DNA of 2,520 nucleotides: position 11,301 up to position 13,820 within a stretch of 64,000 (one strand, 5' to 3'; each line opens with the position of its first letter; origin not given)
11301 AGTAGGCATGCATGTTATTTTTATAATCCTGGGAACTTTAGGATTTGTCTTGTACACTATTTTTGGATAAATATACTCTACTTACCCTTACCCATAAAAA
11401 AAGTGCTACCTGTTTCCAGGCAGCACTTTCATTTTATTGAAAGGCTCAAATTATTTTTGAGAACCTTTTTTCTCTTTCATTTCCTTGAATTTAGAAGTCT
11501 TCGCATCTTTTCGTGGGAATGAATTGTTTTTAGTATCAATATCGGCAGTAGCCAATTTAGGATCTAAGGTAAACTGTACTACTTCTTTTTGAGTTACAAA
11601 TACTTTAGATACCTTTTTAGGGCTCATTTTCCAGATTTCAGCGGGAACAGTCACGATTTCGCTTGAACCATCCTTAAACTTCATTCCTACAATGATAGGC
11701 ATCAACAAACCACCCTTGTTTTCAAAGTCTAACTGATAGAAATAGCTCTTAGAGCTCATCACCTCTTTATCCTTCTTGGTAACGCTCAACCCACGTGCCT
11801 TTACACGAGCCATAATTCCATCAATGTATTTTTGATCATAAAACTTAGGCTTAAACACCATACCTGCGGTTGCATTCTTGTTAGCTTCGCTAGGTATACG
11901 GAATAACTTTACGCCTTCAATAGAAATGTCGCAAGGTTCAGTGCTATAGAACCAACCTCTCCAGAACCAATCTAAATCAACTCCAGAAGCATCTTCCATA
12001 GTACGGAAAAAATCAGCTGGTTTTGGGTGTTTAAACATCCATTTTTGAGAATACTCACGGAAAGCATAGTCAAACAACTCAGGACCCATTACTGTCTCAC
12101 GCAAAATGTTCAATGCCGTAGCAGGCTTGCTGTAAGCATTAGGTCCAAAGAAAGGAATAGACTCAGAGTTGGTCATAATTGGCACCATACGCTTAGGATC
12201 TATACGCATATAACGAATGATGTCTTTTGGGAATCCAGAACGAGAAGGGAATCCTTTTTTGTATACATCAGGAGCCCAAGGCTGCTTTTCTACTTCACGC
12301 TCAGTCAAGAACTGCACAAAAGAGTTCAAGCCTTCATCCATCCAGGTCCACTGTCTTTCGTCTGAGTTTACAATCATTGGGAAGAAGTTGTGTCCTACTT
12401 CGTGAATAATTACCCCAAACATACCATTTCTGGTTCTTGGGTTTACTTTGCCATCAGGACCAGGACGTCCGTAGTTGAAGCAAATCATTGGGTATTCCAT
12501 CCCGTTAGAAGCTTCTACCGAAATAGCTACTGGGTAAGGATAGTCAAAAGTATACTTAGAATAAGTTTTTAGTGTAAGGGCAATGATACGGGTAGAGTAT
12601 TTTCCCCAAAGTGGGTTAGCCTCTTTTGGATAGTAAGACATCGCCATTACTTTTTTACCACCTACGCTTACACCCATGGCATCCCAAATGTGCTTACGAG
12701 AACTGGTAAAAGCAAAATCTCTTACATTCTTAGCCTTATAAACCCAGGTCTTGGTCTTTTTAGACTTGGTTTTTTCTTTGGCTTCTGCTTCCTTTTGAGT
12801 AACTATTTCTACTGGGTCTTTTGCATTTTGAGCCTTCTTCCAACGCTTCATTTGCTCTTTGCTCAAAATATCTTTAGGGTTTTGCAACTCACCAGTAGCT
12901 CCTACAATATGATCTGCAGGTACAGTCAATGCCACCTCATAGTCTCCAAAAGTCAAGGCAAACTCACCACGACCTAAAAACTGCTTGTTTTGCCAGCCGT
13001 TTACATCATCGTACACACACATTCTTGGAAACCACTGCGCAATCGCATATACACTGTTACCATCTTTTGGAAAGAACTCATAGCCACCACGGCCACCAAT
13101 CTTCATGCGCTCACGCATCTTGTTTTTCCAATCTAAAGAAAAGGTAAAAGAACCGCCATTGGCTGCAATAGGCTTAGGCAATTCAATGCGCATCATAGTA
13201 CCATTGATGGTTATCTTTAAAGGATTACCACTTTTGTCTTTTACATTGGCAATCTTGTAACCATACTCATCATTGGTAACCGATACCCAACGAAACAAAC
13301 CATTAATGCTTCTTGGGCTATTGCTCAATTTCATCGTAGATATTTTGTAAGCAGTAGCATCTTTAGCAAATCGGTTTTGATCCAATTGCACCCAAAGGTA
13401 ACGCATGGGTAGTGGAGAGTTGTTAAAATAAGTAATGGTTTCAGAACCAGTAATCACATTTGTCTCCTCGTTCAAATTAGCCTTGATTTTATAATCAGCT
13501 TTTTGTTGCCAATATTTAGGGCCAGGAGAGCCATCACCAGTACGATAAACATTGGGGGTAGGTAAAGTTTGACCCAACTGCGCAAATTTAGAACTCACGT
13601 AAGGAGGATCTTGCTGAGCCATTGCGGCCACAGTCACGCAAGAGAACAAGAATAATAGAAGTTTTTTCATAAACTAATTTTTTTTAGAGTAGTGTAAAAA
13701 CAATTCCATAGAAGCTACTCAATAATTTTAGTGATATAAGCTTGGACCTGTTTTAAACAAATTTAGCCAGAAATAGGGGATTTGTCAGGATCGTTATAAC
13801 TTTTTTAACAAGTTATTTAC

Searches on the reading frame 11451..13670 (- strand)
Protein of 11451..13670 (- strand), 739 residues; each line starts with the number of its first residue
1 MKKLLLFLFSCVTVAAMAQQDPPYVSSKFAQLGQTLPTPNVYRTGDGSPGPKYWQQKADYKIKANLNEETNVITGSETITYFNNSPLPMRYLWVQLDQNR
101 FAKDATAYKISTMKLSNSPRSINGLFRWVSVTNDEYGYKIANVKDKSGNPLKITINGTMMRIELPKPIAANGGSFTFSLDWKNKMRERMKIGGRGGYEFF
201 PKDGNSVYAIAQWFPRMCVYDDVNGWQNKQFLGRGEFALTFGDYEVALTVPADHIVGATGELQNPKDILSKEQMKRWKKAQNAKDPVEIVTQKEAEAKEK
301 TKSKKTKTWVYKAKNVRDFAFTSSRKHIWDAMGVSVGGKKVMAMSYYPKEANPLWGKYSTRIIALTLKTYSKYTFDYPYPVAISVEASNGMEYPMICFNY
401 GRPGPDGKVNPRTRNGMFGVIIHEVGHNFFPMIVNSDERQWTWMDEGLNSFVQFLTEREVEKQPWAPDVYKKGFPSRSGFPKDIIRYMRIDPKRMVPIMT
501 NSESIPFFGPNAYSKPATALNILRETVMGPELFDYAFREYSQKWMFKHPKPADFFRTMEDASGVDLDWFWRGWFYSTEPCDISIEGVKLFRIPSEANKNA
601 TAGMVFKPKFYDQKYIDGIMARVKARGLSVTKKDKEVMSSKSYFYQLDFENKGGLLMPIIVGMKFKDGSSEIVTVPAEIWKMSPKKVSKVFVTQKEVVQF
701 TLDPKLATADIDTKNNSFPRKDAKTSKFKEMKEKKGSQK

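Call 36: search_protein_families(library=pfam, proteins=[window:11451-13670:-], max_evalue=0.00001)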
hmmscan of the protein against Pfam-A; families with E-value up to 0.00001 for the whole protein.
window:11451-13670:- (739 aa): 1 family
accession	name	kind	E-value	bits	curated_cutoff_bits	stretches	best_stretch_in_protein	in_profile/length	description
PF01433.26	Peptidase_M1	-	5.6e-14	52.7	27.7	1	408-573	58-218/218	Peptidase family M1 domain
